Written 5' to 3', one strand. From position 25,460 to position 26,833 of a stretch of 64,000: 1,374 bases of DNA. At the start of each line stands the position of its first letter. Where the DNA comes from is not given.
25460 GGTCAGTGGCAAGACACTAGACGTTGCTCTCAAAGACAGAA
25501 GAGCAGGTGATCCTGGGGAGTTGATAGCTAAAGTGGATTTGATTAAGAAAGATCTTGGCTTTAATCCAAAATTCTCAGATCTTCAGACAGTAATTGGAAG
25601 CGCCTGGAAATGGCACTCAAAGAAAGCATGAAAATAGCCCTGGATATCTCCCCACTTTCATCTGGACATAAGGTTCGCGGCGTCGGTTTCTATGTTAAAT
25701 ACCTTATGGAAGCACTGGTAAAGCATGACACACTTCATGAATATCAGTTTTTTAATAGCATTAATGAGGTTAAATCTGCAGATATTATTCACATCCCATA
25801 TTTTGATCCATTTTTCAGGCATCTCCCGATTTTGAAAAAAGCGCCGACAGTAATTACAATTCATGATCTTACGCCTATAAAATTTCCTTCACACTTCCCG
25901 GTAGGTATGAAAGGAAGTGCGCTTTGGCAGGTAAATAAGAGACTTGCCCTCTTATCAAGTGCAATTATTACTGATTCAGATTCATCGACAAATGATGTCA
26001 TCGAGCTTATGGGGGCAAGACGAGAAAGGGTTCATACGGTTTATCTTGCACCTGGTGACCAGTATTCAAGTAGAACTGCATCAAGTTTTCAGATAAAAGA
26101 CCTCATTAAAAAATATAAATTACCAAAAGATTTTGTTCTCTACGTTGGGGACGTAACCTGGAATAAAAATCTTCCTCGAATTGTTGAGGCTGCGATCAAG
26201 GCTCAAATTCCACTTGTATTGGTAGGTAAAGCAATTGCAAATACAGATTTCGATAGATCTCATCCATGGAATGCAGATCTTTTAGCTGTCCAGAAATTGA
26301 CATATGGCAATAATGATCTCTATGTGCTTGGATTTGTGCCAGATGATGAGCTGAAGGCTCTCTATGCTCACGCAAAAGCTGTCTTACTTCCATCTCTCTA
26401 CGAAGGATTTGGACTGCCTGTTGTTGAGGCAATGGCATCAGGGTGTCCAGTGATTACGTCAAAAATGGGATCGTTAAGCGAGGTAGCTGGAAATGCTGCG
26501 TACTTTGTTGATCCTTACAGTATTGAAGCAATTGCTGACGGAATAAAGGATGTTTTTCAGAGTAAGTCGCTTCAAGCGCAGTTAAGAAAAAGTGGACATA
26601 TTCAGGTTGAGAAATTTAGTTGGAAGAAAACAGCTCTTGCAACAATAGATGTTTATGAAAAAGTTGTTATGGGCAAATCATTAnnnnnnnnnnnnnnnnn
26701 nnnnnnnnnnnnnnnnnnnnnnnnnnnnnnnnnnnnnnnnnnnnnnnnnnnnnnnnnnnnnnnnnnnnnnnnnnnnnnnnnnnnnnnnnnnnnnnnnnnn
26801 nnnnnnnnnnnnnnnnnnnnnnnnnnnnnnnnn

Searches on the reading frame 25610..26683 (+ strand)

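Call 41: search_protein_families(library=pfam, proteins=[window:25610-26683:+], max_evalue=0.001)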
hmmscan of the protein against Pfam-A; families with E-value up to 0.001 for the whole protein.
window:25610-26683:+ (358 aa): 6 families
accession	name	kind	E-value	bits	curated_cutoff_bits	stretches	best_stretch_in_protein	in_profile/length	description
PF00534.26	Glycos_transf_1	-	2.6e-30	105.6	26.4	1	172-329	14-169/172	Glycosyl transferases group 1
PF13692.12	Glyco_trans_1_4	-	1.6e-21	77.5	27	1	176-316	4-140/142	Glycosyl transferases group 1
PF13439.12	Glyco_transf_4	-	4.3e-09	37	28.5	1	56-145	72-163/170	Glycosyltransferase Family 4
PF20706.3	GT4-conflict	-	3e-07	30.2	26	1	246-285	273-312/385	Family 4 Glycosyltransferase in conflict systems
PF13524.12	Glyco_trans_1_2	-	2.6e-06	27.9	25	1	192-334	6-130/144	Glycosyl transferase-like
PF13579.12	Glyco_trans_4_4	-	8.7e-06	26.6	29.7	1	56-145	71-156/158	Glycosyl transferase 4-like domain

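Call 42: search_protein_families(library=ncbifam, proteins=[window:25610-26683:+], max_evalue=0.00001)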
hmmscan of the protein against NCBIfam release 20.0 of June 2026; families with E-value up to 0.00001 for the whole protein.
window:25610-26683:+ (358 aa): 22 families
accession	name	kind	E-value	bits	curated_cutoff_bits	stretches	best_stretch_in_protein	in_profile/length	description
TIGR04047.1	MSMEG_0565_glyc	hypoth_equivalog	3.8e-26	92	259.85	1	174-350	194-372/373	MSMEG_0565 family glycosyltransferase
TIGR02149.1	glgA_Coryne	subfamily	4e-25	88.8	302.4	1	51-353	78-391/391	glycogen synthase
TIGR03449.1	mycothiol_MshA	equivalog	1.3e-17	63.8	462.5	1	78-353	126-404/406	D-inositol-3-phosphate glycosyltransferase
NF038295.1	EPS_HpsP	equivalog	7.2e-15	54.9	550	1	235-352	268-387/388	hormogonium polysaccharide biosynthesis glycosyltransferase HpsP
NF047684.1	TeichurnBiosyTuaC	equivalog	5.5e-14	51.9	550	1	157-353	201-390/391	teichuronic acid biosynthesis protein TuaC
NF053787.1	GlcN_PG_synth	equivalog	1.4e-13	50.4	480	1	240-353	247-360/361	N-acetylglucosaminyl phosphatidylglycerol synthase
NF041876.1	EPS_EpsE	equivalog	2.4e-13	50.1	400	1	235-342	276-386/389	exopolysaccharide biosynthesis GT4 family glycosyltransferase EpsE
TIGR03999.1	thiol_BshA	equivalog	9.6e-13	47.8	273.7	1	236-352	256-373/375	N-acetyl-alpha-D-glucosaminyl L-malate synthase BshA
NF012028.0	PRK15484.1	subfamily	1.1e-12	47.8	618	1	177-342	197-368/380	lipopolysaccharide N-acetylglucosaminyltransferase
TIGR03088.1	stp2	hypoth_equivalog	2.2e-11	43.4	409.05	1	249-352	267-373/374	TIGR03088 family PEP-CTERM/XrtA system glycosyltransferase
TIGR02468.1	sucrsPsyn_pln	equivalog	2e-10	39.1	1143.95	1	250-340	566-659/1051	sucrose-phosphate synthase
NF041010.1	glycosy_Agl16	equivalog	1.2e-09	37.5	575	1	168-351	174-350/352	glycosylation protein Agl16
TIGR02470.1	sucr_synth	equivalog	2.3e-08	32.6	810.4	1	259-320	648-711/784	sucrose synthase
NF046085.1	XrtY_assoc_Gly1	equivalog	2.2e-07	30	400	1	236-353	266-385/387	XrtY-associated glycosyltransferase XYAG1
NF038298.1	EPS_HpsO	equivalog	4.5e-07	29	575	1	264-352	298-387/388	hormogonium polysaccharide biosynthesis glycosyltransferase HpsO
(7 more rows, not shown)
